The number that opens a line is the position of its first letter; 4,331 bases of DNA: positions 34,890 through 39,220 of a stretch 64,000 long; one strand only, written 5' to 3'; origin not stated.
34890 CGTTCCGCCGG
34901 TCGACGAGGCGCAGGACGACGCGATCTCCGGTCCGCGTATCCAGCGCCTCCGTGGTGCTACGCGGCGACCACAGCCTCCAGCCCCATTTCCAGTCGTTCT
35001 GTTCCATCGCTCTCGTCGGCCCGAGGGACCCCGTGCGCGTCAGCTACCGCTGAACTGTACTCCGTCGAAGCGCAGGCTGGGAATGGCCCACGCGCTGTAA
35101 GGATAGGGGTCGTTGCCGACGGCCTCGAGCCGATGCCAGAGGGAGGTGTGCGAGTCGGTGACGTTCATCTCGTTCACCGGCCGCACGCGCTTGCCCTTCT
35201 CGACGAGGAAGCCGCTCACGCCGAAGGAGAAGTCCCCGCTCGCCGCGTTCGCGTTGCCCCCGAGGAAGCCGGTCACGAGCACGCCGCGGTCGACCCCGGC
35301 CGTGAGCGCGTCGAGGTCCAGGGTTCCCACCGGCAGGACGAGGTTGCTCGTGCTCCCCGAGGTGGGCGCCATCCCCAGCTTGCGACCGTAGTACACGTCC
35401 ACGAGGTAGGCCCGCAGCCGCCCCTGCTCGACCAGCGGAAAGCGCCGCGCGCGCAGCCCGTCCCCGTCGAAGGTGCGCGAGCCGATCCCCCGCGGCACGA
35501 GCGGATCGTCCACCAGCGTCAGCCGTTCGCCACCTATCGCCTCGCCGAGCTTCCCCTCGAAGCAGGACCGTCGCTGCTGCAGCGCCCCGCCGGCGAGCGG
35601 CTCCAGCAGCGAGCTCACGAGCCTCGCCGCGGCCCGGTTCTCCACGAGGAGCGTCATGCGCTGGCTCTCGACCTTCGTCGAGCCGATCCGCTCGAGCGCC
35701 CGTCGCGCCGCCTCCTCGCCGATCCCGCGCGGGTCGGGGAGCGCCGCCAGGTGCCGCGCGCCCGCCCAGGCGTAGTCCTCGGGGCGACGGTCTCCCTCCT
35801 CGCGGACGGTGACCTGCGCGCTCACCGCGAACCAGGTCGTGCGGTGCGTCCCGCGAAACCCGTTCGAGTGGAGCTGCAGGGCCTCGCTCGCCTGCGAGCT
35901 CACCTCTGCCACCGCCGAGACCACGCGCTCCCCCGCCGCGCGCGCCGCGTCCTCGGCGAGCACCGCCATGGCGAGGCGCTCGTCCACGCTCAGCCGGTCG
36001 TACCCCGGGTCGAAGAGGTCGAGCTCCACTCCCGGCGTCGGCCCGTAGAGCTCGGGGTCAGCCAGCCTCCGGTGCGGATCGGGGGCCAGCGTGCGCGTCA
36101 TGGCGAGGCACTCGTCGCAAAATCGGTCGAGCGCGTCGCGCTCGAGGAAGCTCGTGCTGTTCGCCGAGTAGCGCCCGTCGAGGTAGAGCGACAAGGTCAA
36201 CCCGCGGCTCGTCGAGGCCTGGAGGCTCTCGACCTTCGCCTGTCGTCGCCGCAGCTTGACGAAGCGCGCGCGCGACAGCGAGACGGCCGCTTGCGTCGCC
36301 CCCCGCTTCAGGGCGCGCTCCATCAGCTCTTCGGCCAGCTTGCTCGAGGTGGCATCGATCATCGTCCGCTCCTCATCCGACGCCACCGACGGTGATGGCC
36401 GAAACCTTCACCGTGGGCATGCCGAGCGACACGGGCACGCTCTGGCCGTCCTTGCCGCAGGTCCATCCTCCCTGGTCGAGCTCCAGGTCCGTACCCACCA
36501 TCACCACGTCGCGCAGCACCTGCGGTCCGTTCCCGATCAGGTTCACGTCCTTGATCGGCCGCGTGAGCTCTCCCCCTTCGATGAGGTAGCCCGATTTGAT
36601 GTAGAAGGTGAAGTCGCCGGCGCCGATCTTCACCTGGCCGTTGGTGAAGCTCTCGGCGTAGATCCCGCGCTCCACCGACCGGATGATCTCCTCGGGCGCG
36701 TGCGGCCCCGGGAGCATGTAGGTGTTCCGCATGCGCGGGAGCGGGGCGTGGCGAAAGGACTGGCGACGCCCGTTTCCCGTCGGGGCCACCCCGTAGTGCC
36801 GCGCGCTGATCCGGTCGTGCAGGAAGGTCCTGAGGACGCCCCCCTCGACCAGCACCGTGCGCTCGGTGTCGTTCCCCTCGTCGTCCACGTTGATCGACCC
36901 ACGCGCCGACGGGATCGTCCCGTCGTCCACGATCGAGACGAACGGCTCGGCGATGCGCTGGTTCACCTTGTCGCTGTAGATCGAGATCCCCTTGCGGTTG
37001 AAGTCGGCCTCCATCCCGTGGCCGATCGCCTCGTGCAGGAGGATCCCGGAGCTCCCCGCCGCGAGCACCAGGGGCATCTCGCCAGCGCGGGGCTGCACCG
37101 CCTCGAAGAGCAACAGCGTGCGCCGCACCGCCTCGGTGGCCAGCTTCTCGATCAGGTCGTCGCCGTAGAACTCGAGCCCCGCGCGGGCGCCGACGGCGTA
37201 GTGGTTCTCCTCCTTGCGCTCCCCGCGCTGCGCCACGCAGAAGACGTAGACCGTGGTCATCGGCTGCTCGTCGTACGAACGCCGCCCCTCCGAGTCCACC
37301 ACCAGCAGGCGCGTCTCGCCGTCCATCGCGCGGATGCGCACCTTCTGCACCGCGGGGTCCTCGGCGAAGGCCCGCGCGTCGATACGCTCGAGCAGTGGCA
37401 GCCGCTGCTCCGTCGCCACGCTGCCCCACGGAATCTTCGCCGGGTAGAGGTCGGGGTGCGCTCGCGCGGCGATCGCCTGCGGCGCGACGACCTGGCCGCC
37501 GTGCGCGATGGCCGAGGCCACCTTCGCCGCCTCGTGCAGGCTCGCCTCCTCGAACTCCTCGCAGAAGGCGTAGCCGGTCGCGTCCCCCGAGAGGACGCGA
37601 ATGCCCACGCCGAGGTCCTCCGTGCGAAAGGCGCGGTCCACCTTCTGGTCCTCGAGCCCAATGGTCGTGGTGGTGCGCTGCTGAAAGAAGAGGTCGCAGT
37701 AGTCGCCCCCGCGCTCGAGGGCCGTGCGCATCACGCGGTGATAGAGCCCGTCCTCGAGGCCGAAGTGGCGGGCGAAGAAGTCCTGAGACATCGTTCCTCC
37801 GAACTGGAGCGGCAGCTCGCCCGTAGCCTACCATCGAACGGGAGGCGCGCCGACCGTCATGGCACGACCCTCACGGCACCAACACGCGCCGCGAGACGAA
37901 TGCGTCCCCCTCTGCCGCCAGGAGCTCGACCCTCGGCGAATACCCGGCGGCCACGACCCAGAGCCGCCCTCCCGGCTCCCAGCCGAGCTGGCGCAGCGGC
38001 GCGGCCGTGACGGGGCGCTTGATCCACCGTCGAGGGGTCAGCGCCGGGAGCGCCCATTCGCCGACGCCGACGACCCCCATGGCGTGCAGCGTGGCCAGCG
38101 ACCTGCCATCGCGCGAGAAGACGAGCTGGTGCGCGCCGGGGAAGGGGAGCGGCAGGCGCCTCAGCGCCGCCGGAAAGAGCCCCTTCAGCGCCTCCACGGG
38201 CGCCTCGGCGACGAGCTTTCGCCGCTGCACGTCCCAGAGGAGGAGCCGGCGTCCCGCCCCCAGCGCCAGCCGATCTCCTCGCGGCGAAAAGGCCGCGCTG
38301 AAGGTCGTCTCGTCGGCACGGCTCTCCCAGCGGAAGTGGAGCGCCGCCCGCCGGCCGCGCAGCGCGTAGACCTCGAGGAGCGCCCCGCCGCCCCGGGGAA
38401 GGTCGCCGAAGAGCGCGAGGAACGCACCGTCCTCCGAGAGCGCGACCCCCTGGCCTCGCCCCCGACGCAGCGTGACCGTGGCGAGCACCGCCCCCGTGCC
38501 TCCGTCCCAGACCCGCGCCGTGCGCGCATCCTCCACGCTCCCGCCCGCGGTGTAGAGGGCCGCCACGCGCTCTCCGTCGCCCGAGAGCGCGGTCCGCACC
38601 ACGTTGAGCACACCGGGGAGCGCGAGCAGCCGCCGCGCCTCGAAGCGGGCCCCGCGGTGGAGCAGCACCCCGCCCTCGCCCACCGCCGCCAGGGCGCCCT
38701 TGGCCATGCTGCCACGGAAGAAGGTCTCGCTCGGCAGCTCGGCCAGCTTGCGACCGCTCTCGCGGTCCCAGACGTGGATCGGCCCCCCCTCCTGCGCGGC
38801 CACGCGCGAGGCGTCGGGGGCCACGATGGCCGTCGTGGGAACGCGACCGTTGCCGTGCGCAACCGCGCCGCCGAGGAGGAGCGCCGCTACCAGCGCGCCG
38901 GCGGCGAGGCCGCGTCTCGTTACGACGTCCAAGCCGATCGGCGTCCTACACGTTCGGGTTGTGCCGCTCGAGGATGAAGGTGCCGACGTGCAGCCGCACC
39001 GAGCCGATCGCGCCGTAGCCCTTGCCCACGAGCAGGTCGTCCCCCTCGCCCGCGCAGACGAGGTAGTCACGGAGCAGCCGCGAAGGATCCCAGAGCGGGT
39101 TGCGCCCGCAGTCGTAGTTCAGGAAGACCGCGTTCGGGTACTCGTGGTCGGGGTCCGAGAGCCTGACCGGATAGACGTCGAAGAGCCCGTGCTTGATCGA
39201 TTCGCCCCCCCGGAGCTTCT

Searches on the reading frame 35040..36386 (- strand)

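Call 22: search_protein_families(library=pfam, proteins=[window:35040-36386:-], max_evalue=0.001)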
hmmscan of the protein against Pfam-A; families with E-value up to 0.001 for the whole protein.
window:35040-36386:- (448 aa): 2 families
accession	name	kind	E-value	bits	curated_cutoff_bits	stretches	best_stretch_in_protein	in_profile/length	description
PF19289.4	PmbA_TldD_3rd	-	7.9e-58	195.6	22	1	241-447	1-220/220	PmbA/TldA metallopeptidase C-terminal domain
PF19290.4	PmbA_TldD_2nd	-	3.9e-13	50.2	20.9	1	130-233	4-108/109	PmbA/TldA metallopeptidase central domain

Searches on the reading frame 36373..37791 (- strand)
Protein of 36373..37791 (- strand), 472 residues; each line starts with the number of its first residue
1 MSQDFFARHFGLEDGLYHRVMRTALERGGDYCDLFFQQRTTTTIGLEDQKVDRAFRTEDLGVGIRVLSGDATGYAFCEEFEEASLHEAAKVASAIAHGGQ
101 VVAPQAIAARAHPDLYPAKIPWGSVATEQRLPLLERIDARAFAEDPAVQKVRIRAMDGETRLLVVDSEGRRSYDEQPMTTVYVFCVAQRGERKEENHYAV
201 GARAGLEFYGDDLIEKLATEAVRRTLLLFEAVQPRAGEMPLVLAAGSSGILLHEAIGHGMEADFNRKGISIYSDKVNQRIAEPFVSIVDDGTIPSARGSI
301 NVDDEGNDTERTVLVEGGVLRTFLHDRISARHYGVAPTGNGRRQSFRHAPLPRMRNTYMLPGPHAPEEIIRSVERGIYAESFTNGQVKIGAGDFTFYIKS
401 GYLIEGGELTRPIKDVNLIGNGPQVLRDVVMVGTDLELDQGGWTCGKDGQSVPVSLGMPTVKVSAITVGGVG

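Call 22: search_protein_families(library=pfam, proteins=[window:36373-37791:-], max_evalue=0.001)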
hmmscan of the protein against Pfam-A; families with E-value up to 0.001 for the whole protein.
window:36373-37791:- (472 aa): 3 families
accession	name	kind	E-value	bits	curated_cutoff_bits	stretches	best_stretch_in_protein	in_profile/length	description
PF19289.4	PmbA_TldD_3rd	-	2.4e-67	226.8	22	1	237-470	2-220/220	PmbA/TldA metallopeptidase C-terminal domain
PF01523.21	PmbA_TldD_1st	-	1.5e-13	51.1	20.9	1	32-96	1-65/65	PmbA/TldA metallopeptidase domain 1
PF19290.4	PmbA_TldD_2nd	-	3.8e-12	47.1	20.9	1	121-227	2-107/109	PmbA/TldA metallopeptidase central domain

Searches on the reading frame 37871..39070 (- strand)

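Call 22: search_protein_families(library=pfam, proteins=[window:37871-39070:-], max_evalue=0.001)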
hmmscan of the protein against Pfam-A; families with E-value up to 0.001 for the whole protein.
window:37871-39070:- (399 aa): 1 family
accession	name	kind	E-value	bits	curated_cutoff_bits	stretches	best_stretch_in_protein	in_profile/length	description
PF25174.1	Beta-prop_THOC3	-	0.00047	19.7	305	0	256-285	174-204/272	THOC3 beta-propeller domain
